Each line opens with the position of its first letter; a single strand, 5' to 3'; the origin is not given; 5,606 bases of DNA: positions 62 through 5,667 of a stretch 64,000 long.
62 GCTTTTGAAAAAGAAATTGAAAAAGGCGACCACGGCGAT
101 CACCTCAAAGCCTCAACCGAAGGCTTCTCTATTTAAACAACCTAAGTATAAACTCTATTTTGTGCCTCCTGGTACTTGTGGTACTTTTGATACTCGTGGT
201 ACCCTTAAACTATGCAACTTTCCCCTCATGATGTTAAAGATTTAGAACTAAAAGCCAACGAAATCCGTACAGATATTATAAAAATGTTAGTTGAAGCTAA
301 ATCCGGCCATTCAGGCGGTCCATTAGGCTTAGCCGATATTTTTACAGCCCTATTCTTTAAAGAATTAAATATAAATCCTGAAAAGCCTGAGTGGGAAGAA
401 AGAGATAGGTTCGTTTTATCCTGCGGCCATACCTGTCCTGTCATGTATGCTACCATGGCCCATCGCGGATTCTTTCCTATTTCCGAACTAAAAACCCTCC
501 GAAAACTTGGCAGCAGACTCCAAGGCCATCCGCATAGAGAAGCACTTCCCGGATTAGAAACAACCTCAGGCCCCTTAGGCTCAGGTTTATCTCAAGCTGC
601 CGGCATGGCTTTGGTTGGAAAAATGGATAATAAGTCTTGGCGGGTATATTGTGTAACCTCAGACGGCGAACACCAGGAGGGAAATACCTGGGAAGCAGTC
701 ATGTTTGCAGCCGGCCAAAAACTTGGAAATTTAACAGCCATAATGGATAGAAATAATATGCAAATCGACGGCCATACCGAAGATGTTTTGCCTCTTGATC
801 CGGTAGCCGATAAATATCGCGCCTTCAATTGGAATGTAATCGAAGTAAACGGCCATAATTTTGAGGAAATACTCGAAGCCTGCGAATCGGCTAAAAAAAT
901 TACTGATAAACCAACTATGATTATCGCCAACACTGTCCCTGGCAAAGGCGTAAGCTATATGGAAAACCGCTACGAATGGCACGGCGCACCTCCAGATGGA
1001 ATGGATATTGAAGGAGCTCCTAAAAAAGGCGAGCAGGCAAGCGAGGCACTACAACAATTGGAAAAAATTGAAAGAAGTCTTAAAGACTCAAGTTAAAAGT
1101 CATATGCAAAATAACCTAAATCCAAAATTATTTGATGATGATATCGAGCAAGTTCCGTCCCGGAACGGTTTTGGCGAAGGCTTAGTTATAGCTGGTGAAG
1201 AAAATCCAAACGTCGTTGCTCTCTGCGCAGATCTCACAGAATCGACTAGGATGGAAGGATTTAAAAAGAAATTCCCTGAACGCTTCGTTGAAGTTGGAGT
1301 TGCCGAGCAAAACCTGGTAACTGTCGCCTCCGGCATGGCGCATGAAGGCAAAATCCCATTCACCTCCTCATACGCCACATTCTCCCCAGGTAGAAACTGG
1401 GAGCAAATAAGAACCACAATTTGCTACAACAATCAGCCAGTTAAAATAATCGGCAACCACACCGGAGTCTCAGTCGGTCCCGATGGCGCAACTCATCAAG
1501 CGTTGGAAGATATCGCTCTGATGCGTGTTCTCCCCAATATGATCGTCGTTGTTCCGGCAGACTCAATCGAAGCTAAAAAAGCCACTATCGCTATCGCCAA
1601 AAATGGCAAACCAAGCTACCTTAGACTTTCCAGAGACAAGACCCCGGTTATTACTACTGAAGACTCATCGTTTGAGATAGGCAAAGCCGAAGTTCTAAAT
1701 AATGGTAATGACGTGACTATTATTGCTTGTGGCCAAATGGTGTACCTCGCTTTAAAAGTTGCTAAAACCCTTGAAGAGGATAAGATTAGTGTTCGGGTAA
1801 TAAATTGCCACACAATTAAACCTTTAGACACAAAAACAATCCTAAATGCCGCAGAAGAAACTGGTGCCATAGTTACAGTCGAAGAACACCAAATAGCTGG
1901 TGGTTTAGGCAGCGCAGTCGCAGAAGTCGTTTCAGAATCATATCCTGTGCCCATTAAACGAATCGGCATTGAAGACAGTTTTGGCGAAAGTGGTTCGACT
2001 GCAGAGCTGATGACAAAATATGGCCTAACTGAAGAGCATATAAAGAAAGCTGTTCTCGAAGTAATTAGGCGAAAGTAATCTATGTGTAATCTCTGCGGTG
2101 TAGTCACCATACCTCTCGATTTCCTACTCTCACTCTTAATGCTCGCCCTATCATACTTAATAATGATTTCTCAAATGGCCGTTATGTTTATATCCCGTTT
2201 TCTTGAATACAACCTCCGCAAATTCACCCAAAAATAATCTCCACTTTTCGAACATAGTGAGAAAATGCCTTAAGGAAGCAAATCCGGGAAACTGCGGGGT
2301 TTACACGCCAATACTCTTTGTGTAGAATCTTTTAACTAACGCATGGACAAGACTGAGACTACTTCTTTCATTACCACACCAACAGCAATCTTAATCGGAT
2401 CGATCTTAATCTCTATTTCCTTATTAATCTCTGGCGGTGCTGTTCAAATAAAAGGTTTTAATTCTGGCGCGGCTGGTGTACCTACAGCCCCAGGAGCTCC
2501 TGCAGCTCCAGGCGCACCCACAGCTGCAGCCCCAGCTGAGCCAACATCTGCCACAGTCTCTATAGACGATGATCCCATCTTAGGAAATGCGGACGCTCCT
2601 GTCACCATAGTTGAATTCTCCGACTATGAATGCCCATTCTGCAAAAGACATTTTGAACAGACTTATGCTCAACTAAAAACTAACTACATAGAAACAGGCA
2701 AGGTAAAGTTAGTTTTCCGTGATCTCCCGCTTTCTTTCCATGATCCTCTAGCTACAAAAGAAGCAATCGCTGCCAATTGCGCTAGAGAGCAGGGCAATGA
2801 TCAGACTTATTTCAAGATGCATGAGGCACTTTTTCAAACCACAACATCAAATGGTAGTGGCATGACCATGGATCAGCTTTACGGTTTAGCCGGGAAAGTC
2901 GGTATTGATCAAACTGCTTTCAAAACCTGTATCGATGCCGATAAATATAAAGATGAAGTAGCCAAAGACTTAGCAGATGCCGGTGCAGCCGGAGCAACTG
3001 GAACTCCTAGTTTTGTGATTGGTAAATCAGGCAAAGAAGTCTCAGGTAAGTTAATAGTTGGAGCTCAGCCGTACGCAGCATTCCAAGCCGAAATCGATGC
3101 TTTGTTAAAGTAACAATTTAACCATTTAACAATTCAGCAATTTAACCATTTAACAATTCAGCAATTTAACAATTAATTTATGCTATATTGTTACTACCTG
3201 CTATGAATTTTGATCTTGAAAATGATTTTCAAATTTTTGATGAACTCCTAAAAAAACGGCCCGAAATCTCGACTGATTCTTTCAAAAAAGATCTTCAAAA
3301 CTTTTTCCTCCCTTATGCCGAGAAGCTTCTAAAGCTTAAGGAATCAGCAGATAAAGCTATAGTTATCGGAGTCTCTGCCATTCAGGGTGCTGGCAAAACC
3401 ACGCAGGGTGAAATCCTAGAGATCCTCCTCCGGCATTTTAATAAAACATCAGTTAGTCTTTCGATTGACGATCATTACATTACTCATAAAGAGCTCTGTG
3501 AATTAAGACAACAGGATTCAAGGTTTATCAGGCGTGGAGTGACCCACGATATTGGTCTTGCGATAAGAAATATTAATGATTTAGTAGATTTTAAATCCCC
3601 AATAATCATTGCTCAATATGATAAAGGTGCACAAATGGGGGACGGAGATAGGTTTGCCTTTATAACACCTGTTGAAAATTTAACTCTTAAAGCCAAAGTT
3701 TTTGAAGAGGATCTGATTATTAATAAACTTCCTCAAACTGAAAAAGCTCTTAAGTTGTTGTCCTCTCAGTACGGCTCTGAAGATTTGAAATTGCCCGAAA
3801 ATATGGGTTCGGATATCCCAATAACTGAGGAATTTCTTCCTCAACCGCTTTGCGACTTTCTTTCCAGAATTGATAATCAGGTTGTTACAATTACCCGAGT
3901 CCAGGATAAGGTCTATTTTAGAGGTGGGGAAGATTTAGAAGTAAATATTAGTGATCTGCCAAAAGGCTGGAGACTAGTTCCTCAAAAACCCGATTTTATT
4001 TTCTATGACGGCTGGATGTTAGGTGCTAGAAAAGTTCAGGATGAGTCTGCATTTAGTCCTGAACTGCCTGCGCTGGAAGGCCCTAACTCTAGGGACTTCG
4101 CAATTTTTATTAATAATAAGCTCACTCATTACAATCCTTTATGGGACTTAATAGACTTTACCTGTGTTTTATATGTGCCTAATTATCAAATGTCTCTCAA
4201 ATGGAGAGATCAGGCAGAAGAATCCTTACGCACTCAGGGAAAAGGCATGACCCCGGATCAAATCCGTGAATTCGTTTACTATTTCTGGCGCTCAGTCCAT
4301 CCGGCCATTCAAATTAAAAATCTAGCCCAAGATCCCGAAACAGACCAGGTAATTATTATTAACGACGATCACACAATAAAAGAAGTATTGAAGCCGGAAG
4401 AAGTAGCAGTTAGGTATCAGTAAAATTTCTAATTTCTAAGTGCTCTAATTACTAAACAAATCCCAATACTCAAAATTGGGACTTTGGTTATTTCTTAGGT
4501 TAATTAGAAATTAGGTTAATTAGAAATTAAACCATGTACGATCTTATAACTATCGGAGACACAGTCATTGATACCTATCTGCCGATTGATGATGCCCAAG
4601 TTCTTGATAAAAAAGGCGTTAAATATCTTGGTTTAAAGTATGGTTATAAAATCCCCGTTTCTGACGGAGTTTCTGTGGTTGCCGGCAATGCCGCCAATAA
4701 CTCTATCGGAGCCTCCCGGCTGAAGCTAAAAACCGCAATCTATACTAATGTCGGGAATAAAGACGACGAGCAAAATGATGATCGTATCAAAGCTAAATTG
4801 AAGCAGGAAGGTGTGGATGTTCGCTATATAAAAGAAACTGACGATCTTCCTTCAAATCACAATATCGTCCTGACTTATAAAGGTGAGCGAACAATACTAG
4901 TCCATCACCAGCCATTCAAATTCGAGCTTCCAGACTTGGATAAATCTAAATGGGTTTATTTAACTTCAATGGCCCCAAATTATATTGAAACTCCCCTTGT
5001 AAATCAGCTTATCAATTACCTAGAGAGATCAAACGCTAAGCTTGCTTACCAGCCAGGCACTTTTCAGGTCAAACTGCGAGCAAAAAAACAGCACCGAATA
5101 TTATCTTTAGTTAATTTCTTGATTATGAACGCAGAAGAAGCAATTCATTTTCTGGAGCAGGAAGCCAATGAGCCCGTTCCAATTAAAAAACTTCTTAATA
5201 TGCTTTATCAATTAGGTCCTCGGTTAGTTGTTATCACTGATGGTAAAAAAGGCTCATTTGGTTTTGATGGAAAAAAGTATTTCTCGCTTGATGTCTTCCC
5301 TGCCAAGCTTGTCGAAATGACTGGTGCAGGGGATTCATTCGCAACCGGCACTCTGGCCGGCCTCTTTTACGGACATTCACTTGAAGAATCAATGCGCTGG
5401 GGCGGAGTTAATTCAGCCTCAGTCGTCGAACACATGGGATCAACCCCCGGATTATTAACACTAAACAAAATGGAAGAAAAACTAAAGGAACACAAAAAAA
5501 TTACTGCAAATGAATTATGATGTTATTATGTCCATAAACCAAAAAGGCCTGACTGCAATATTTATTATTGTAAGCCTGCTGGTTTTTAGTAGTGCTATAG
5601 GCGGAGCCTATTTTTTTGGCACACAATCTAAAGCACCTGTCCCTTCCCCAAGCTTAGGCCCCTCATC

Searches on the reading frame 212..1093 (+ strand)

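Call 66: search_protein_families(library=pfam, proteins=[window:212-1093:+], max_evalue=0.0001)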
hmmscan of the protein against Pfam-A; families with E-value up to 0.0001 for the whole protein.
window:212-1093:+ (294 aa): 3 families
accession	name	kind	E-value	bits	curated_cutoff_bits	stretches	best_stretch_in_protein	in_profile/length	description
PF00456.26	Transketolase_N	-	3.1e-66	224.1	22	1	15-267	6-269/334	Transketolase, thiamine diphosphate binding domain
PF13292.11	DXP_synthase_N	-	1.7e-11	44.4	21.2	1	7-186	14-176/274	1-deoxy-D-xylulose-5-phosphate synthase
PF00676.26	E1_dh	-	1.4e-09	37.8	22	1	94-236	76-219/300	Dehydrogenase E1 component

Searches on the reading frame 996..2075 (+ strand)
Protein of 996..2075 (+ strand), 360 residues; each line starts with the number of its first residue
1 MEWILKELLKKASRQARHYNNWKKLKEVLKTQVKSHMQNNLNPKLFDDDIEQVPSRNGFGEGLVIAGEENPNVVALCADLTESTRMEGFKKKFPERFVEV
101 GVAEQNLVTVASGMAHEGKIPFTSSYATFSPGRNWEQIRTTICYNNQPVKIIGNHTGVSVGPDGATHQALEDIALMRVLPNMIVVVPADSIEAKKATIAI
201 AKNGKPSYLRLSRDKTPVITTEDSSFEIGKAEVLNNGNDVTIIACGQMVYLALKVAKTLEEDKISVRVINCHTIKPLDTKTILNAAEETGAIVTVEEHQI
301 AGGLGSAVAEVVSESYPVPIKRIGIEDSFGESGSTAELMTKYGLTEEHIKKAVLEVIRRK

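Call 66: search_protein_families(library=pfam, proteins=[window:996-2075:+], max_evalue=0.0001)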
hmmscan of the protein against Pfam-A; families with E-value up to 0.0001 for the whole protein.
window:996-2075:+ (360 aa): 3 families
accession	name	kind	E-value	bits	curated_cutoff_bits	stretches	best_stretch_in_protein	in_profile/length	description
PF02779.29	Transket_pyr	-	4.5e-40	137.6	27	1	53-216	3-172/174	Transketolase, pyrimidine binding domain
PF02780.25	Transketolase_C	-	9.3e-38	129.4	25.9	1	229-349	1-124/124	Transketolase, C-terminal domain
PF22613.1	Transketolase_C_1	-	2.1e-08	34.8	27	1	236-345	10-113/113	Transketolase-like TK C-terminal domain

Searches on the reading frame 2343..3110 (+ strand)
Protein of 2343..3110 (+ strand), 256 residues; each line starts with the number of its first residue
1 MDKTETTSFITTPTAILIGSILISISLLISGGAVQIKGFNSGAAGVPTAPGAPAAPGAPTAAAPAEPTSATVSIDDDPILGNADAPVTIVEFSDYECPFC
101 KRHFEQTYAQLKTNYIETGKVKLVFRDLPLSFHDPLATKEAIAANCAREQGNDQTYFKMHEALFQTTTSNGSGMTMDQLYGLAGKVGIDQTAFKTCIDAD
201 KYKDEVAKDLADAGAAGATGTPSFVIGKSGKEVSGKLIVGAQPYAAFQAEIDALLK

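Call 66: search_protein_families(library=pfam, proteins=[window:2343-3110:+], max_evalue=0.0001)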
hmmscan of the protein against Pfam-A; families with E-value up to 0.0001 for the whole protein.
window:2343-3110:+ (256 aa): 2 families
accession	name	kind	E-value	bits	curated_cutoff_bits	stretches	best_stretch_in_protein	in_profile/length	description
PF13462.12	Thioredoxin_4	-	4.3e-31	108.8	23.2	1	76-228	4-147/165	Thioredoxin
PF01323.26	DSBA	-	2e-18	67.3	25.6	1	88-251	1-190/191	DSBA-like thioredoxin domain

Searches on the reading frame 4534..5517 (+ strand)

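Call 66: search_protein_families(library=pfam, proteins=[window:4534-5517:+], max_evalue=0.0001)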
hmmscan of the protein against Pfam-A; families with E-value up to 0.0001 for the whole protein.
window:4534-5517:+ (328 aa): 2 families
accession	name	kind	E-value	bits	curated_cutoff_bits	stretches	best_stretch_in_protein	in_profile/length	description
PF00294.29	PfkB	-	8.1e-35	121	25.8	1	36-306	22-298/302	pfkB family carbohydrate kinase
PF08543.17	Phos_pyr_kin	-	2.8e-05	24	27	1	184-289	111-223/246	Phosphomethylpyrimidine kinase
